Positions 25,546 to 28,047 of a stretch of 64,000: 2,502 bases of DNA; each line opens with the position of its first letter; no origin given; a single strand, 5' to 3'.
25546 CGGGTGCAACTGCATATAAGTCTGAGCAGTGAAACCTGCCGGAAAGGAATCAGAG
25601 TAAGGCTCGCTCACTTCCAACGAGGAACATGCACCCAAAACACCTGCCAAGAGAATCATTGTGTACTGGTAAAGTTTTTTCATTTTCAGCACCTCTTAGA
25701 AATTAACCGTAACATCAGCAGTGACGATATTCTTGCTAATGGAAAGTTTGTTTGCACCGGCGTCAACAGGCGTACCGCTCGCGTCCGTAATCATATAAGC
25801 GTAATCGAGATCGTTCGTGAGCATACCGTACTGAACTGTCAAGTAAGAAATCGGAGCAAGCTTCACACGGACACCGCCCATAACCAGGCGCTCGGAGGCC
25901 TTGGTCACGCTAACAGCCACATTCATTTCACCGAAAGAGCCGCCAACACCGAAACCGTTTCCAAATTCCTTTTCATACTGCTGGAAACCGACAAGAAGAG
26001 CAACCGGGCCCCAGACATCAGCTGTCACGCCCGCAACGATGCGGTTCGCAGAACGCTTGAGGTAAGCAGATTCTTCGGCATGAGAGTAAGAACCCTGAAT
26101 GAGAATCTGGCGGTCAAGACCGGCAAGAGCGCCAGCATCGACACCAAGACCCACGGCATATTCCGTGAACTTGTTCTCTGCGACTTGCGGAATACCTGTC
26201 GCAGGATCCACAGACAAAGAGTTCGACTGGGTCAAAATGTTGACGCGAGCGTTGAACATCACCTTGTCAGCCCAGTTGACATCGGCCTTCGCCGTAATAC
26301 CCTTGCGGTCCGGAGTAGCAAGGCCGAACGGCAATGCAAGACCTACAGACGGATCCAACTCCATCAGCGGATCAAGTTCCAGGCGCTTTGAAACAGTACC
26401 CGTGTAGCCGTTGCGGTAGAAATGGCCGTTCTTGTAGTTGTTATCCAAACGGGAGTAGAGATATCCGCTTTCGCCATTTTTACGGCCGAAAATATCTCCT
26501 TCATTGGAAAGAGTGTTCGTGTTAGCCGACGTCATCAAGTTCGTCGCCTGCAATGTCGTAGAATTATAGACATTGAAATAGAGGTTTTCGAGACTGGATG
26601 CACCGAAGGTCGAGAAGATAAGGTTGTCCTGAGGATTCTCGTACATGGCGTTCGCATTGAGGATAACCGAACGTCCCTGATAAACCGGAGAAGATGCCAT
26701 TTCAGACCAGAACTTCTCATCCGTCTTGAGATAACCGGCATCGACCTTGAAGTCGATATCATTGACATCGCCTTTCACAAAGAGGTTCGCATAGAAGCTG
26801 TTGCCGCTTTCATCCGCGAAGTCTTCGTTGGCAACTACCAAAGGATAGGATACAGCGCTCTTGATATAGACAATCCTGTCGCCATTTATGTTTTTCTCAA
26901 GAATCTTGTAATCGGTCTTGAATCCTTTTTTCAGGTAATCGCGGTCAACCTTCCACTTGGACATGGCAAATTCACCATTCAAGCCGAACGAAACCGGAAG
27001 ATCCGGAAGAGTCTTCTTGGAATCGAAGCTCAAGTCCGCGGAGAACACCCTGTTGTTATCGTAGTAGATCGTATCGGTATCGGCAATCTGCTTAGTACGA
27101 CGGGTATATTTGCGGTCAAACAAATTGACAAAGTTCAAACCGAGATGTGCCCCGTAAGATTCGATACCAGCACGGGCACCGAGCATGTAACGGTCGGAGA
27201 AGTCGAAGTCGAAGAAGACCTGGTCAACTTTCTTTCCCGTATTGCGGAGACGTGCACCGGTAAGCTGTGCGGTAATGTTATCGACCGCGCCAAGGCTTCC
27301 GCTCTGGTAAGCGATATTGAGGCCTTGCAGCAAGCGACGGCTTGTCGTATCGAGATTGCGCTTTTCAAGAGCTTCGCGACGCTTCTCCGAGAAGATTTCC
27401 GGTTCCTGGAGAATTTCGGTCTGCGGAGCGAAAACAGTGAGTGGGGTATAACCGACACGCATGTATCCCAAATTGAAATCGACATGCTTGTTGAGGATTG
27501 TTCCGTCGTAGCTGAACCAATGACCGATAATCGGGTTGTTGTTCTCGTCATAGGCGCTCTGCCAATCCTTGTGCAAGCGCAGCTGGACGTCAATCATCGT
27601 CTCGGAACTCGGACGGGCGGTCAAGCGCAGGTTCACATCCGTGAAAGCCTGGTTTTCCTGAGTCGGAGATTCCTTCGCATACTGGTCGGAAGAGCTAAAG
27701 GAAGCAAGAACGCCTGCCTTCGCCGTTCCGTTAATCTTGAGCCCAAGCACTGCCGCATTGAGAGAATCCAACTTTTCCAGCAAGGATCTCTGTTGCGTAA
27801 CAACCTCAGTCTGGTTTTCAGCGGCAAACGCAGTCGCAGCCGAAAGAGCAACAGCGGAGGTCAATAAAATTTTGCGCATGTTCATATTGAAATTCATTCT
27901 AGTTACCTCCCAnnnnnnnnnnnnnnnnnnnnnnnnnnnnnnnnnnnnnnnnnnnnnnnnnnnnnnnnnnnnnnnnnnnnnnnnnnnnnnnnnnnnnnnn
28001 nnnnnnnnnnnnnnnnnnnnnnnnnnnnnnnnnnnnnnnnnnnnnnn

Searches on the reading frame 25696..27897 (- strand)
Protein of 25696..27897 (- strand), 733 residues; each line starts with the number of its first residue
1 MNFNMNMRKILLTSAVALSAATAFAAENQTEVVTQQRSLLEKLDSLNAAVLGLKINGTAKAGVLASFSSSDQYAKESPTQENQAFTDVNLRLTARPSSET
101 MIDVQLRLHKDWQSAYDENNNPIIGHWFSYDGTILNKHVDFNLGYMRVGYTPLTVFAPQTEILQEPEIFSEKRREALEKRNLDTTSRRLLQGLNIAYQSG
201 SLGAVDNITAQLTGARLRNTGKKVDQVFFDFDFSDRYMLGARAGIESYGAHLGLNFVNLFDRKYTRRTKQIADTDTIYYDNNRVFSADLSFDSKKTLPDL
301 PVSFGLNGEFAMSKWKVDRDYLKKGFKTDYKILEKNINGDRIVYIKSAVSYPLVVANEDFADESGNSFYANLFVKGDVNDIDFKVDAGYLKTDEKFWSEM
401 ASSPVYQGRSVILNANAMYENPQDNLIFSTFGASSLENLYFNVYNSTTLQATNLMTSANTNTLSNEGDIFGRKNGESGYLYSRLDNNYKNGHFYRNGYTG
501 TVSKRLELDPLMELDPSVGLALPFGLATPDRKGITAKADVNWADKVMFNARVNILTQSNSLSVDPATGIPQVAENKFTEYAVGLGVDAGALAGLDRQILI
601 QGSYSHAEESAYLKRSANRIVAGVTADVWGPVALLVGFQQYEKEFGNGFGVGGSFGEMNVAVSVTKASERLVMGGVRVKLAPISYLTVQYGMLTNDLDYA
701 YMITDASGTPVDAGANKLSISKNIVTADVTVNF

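Call 3: search_protein_families(library=pfam, proteins=[window:25696-27897:-], max_evalue=0.01)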
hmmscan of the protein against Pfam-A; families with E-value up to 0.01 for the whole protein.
window:25696-27897:- (733 aa): 0 families

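Call 4: search_protein_families(library=ncbifam, proteins=[window:25696-27897:-], max_evalue=0.01)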
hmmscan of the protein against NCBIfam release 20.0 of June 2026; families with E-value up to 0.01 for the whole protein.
window:25696-27897:- (733 aa): 0 families

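Call 46: search_solved_structures(query=window:25696-27897:-, max_evalue=1)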
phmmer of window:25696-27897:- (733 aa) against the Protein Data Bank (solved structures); distinct sequences matched with E-value up to 1: 1.
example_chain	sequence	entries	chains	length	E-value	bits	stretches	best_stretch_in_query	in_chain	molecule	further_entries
4ibo_A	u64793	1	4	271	0.8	10.8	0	633-712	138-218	Gluconate dehydrogenase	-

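Call 68: find_homologous_proteins(query=window:25699-27897:-, max_evalue=0.00001)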
Query window:25699-27897:- (733 aa): 511 proteins with E <= 0.00001 among 8000 candidates; the best 120 are listed.
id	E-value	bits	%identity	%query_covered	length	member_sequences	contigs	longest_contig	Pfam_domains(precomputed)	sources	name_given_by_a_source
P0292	0.0e+0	1634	100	100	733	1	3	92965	-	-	-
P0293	0.0e+0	1632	100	100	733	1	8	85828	-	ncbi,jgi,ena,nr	ncbi:MAG: hypothetical protein IJ908_02140 [Fibrobacter sp.]|nr:hypothetical protein [Fibrobacter sp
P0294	0.0e+0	1631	100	100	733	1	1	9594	-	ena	-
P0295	0.0e+0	1631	100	100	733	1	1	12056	-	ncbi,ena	-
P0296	0.0e+0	1628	100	100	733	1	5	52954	-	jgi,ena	jgi:hypothetical protein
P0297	0.0e+0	1626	99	100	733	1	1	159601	-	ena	-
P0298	0.0e+0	1626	100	100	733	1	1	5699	-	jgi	-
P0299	0.0e+0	1626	100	100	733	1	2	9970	-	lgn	-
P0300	0.0e+0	1625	99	100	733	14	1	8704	-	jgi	jgi:hypothetical protein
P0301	0.0e+0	1623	99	100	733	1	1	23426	-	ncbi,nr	ncbi:MAG: hypothetical protein IKN03_10350 [Fibrobacter sp.]|nr:hypothetical protein [Fibrobacter sp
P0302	0.0e+0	1617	99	100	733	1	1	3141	-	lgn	-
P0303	0.0e+0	1608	98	100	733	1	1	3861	-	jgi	-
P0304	0.0e+0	1606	98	100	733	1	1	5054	-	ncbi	-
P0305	0.0e+0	1606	98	100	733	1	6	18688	-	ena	-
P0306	0.0e+0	1605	98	100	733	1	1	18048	-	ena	-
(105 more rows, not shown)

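Call 82: predict_structure(alignment_id=A3)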
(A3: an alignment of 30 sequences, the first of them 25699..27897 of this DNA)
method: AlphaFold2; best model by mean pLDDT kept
length: 733 residues; sequences in the alignment: 30
mean_pLDDT: 55.9   pTM: 0.53
mean pLDDT of the five models: 55.9, 55.4, 49.4, 46.7, 44.5
residues with pLDDT >= 90: 0; 70-90: 267; 50-70: 143; < 50: 323
segments of 3 or more residues with pLDDT < 50: 1-51, 61-89, 94-162, 174-191, 218-234, 265-268, 400-527, 565-568
pLDDT, mean of each block of 10 residues (from residue 1): 33 27 25 32 35 52 44 34 44 48 45 28 34 45 39 37 56 46 32 60 69 55 29 56 78 79 53 61 80 79 83 76 74 74 73 74 80 86 86 66 28 26 39 29 25 27 33 31 29 24 37 36 47 83 84 75 50 73 84 78 80 73 79 82 67 53 68 80 73 69 71 69 63 62
secondary structure, 60 per line:
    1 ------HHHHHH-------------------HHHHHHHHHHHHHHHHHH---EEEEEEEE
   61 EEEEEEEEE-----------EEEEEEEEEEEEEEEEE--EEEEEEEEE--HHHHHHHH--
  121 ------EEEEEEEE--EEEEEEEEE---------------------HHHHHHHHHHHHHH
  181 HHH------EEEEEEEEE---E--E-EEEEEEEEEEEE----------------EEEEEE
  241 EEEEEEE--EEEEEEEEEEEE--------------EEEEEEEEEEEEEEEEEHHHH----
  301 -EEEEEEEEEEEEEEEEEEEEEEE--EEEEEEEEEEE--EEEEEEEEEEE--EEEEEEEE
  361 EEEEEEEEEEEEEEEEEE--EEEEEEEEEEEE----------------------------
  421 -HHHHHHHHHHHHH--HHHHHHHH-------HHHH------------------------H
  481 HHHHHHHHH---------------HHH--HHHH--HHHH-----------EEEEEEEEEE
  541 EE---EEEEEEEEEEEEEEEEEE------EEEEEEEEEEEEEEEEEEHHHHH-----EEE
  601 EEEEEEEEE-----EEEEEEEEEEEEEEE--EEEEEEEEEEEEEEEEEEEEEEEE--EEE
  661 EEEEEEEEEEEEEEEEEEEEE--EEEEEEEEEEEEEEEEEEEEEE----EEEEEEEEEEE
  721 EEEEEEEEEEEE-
elements in order (helices of 4 or more, strands of 3 or more residues): H7-12 H32-49 E53-69 E81-97 E100-108 H111-118 E127-134 E137-145 H167-183 E190-198 E207-218 E235-247 E250-261 E276-292 H293-296 E302-324 E327-337 E340-350 E353-378 E381-392 H422-434 H437-444 H452-455 H480-489 H510-513 H516-519 E531-542 E546-563 E570-587 H588-592 E598-609 E615-629 E632-655 E658-681 E684-705 E710-732

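Call 84: fold_search(model_id=the predicted structure, library=pdb)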
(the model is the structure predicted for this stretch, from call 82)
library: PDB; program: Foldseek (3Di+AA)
matches with E <= 10: 844; with E <= 0.001: 160
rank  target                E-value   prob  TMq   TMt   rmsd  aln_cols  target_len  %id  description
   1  6r2q_B                2.2e-07  1.00  0.25  0.28  23.4       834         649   10  Structure of the Mtr complex (released 2020-04-22)
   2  6h7v_B                9.3e-07  1.00  0.25  0.26  21.9       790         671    6  Crystal structure of BauA, the Ferric preacinetobactin receptor from Acinetobacter baumannii (released 2018-10-10)
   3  6h7f_A                2.1e-06  1.00  0.25  0.27  21.7       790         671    7  Crystal structure of BauA, the Ferric preacinetobactin receptor from Acinetobacter baumannii in complex with Fe3+-Prea (released 2018-10-10)
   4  1kmp                  3.2e-06  1.00  0.28  0.30  15.2       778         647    8  Crystal structure of the Outer Membrane Transporter FecA Complexed with Ferric Citrate (released 2002-03-06)
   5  8agd_A                3.6e-06  0.93  0.14  0.10  29.1      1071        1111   10  Full SDBC and SOD assembly (released 2023-04-12)
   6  7zgx_A                4.9e-06  0.98  0.16  0.13  23.7      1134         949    8  S-layer Deinoxanthin Binding Complex, C1 symmetry (released 2022-07-13)
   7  6z9n_D                5.1e-06  1.00  0.33  0.36  16.5       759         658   10  Copper transporter OprC (released 2021-06-30)
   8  5oyk                  6.0e-06  1.00  0.20  0.39  22.4       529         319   10  Outer-membrane expressed OmpT of Vibrio cholerae (released 2018-04-25)
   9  6z8z_B                6.0e-06  1.00  0.26  0.28  19.8       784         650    8  Copper transporter OprC (released 2021-06-09)
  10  5iyu                  6.3e-06  1.00  0.27  0.42  17.5       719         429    9  AlgE_CIM (released 2017-04-05)
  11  2hdi_A                6.3e-06  1.00  0.28  0.33  17.8       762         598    6  Crystal structure of the Colicin I receptor Cir from E.coli in complex with receptor binding domain of Colicin Ia. (released 2007-05-08)
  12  9dis_B                6.3e-06  1.00  0.27  0.30  17.8       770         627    7  Cryo-EM structure of the heme/hemoglobin transporter ChuA, in complex with de novo designed binder H3 (released 2025-05-21)
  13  6h7v_A                6.3e-06  1.00  0.25  0.26  21.9       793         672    7  Crystal structure of BauA, the Ferric preacinetobactin receptor from Acinetobacter baumannii (released 2018-10-10)
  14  6ehf                  7.4e-06  1.00  0.19  0.39  21.5       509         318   10  OmpT (in-vitro folded), an outer membrane protein Vibrio cholerae (trimer form) (released 2018-04-25)
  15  6z8q_B                7.4e-06  1.00  0.27  0.30  18.5       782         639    7  Copper transporter OprC (released 2021-06-09)
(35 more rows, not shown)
